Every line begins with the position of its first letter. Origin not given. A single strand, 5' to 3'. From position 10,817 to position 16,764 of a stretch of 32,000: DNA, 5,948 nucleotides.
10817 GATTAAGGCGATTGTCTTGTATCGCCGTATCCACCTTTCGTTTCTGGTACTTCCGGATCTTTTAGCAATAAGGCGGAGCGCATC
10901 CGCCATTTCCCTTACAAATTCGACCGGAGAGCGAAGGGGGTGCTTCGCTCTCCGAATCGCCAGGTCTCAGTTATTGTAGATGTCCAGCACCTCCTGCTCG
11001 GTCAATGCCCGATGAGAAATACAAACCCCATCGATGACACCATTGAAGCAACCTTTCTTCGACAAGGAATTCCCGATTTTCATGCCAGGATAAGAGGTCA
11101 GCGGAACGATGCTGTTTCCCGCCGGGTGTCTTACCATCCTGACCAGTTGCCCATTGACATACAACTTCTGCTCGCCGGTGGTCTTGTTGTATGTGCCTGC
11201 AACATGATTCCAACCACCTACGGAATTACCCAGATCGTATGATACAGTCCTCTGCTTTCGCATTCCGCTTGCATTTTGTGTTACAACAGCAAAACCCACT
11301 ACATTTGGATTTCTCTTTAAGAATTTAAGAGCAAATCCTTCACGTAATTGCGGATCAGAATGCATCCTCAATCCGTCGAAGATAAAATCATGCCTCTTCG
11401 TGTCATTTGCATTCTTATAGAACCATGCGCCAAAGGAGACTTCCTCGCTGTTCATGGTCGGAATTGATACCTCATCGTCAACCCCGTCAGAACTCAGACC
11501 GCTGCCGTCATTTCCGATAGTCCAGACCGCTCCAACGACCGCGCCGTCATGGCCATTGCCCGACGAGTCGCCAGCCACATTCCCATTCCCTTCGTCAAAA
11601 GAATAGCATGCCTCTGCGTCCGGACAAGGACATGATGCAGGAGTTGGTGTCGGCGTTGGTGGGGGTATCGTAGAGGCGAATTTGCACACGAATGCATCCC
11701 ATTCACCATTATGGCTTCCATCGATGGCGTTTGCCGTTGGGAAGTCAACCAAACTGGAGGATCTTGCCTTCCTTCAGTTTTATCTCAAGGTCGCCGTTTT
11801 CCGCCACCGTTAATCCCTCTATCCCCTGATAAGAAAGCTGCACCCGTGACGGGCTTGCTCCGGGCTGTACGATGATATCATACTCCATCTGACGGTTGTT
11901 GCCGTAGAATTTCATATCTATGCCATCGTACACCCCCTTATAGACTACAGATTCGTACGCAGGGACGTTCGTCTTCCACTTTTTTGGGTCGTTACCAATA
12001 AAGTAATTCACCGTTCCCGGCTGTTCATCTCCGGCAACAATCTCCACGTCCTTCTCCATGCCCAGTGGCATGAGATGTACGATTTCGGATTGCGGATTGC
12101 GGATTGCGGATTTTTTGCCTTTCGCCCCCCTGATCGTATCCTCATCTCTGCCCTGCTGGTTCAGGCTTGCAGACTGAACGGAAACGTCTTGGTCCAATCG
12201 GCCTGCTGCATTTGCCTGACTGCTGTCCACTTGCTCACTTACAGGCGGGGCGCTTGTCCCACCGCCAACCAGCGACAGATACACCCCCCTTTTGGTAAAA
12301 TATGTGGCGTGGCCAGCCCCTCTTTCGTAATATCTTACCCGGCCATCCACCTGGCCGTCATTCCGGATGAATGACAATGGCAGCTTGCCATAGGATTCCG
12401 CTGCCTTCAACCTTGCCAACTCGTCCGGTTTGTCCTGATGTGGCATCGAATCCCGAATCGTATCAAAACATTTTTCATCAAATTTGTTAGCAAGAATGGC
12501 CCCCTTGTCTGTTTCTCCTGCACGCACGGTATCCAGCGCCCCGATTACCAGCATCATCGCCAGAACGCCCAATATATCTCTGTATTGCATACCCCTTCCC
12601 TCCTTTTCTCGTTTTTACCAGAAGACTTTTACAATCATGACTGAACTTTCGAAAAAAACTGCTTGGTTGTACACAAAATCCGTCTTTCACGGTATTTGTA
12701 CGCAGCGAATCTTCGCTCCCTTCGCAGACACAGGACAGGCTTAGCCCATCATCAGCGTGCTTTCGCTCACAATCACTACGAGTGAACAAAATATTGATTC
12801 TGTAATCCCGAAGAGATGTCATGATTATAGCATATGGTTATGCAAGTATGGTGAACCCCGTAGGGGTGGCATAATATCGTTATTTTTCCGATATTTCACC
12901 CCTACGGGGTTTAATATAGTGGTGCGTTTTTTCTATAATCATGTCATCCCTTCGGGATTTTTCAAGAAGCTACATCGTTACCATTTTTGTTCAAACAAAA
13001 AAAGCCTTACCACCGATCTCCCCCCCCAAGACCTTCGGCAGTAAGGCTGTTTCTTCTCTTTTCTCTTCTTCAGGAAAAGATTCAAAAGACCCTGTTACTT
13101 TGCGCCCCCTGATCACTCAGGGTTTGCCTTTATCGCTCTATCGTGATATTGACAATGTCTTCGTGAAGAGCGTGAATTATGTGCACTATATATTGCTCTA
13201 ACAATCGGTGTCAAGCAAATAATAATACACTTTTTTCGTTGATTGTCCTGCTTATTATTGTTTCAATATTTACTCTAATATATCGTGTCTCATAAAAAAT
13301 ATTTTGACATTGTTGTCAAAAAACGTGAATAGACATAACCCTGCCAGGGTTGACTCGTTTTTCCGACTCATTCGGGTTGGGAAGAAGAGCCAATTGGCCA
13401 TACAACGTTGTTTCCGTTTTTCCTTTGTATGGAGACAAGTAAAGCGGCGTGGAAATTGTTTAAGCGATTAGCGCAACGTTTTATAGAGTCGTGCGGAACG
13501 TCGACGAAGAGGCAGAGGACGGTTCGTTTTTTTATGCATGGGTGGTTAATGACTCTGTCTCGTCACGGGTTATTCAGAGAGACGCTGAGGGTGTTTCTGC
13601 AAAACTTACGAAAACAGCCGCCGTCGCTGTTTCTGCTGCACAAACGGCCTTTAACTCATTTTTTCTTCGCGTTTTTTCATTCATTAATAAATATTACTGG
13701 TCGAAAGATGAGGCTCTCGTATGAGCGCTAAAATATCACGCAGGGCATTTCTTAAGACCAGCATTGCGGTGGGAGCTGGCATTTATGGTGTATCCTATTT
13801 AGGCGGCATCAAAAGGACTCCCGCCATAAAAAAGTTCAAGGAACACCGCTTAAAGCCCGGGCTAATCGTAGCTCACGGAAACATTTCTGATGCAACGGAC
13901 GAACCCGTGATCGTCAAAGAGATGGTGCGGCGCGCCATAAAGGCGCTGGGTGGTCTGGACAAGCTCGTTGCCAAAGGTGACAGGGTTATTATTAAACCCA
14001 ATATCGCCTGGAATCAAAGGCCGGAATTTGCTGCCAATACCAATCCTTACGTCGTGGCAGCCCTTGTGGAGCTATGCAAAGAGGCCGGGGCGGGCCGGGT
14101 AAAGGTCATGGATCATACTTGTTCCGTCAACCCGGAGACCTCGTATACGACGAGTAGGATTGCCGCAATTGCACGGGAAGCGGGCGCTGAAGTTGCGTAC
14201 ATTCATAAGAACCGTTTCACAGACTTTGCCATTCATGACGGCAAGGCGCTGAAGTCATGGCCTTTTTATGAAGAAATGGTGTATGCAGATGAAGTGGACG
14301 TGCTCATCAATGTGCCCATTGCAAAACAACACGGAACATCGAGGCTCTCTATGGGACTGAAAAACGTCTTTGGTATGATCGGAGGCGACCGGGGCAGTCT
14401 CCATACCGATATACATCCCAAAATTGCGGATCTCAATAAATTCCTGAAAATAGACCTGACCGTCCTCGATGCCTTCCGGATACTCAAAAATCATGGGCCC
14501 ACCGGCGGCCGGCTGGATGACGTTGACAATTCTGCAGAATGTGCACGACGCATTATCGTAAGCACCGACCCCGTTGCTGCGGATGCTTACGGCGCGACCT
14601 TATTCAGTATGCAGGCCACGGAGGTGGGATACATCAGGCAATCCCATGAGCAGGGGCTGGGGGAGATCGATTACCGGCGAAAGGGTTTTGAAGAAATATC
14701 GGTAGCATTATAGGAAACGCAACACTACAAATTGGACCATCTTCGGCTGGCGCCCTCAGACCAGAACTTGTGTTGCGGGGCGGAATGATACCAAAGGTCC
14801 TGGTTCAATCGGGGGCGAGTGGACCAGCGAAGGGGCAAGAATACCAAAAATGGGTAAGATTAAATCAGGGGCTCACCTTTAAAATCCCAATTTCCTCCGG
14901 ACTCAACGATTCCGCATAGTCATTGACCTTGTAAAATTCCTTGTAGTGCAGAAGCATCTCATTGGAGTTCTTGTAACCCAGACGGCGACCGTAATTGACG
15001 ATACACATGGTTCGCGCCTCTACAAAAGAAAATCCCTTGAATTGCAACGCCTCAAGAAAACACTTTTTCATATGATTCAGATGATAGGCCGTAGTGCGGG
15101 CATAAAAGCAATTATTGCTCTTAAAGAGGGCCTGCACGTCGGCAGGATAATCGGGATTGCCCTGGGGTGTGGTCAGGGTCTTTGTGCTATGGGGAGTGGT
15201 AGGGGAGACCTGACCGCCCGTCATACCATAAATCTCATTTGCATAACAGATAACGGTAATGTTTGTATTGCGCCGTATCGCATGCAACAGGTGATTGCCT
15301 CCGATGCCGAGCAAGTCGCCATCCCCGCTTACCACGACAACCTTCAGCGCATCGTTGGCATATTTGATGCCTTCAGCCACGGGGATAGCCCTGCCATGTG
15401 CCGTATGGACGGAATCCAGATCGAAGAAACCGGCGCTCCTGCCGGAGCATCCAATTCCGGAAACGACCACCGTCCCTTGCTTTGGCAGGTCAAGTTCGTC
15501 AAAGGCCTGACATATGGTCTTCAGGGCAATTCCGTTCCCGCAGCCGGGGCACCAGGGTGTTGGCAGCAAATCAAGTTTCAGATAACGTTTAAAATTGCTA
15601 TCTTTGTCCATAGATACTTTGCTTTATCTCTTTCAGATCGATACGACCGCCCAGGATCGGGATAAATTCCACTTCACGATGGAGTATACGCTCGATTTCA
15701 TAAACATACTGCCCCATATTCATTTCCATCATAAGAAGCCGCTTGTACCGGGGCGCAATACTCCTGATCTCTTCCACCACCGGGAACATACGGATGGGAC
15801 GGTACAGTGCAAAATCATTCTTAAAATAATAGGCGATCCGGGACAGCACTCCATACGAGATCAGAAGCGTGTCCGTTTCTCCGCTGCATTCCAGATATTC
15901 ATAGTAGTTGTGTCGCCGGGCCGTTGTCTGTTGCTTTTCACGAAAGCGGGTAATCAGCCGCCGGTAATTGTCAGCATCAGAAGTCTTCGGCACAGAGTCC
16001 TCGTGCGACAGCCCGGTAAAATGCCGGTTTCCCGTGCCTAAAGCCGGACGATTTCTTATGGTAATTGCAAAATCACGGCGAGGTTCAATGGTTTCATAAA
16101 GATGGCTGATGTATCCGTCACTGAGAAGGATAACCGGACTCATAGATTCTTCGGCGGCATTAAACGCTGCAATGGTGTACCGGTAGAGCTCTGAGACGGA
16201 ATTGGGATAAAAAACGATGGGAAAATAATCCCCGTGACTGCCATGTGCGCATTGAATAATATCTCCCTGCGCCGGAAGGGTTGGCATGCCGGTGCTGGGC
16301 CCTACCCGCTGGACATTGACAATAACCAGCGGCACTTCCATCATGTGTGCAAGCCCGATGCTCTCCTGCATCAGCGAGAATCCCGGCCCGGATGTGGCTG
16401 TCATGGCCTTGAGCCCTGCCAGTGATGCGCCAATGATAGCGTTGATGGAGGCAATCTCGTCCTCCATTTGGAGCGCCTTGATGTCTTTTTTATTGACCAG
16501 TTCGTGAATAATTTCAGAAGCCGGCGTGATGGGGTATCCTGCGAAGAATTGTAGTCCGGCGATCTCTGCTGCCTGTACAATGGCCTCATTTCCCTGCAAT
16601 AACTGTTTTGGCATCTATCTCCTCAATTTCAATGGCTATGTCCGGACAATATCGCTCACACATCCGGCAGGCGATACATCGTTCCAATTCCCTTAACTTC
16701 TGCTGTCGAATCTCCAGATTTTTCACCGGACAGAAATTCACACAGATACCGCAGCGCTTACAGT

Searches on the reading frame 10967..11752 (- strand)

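Call 55: search_protein_families(library=pfam, proteins=[window:10967-11752:-], max_evalue=0.001)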
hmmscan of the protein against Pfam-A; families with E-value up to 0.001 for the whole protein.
window:10967-11752:- (261 aa): 1 family
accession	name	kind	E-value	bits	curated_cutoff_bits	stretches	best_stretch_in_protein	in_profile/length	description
PF13385.13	Laminin_G_3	-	4.9e-17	62.9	27.6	1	90-255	2-150/151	Concanavalin A-like lectin/glucanases superfamily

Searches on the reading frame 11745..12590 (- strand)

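Call 55: search_protein_families(library=pfam, proteins=[window:11745-12590:-], max_evalue=0.001)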
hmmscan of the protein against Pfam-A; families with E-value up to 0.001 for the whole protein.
window:11745-12590:- (281 aa): 1 family
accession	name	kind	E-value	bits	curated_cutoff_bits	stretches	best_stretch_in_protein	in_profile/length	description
PF25778.1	DUF7948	-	5.3e-46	157.8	27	1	74-278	1-168/214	Domain of unknown function (DUF7948)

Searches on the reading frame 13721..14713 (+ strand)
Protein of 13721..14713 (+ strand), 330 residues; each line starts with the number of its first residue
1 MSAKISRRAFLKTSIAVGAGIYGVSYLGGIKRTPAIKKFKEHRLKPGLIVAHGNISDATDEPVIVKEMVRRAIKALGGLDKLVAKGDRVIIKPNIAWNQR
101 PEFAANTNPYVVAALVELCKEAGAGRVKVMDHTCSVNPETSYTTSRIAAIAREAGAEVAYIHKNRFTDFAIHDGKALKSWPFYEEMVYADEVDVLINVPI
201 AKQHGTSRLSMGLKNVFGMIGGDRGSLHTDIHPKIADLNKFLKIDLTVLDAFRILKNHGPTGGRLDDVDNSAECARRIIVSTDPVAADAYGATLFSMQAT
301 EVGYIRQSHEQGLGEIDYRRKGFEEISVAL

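Call 55: search_protein_families(library=pfam, proteins=[window:13721-14713:+], max_evalue=0.001)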
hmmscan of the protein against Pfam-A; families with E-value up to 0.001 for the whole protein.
window:13721-14713:+ (330 aa): 2 families
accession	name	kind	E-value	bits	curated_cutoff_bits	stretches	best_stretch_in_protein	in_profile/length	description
PF04015.17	DUF362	-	1.5e-44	152.9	24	1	89-292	1-199/200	Domain of unknown function (DUF362)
PF10518.14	TAT_signal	-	0.00056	20.2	22.7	0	4-20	1-17/21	TAT (twin-arginine translocation) pathway signal sequence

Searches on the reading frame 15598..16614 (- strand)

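Call 55: search_protein_families(library=pfam, proteins=[window:15598-16614:-], max_evalue=0.001)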
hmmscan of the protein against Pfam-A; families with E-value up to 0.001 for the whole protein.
window:15598-16614:- (338 aa): 2 families
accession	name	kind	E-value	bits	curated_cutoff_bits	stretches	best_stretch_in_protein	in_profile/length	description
PF01855.24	POR_N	-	1.4e-56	192.2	27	1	16-193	3-183/231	Pyruvate flavodoxin/ferredoxin oxidoreductase, thiamine diP-bdg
PF02776.23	TPP_enzyme_N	-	0.00036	20.7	26.8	1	8-104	3-101/119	Thiamine pyrophosphate enzyme, N-terminal TPP binding domain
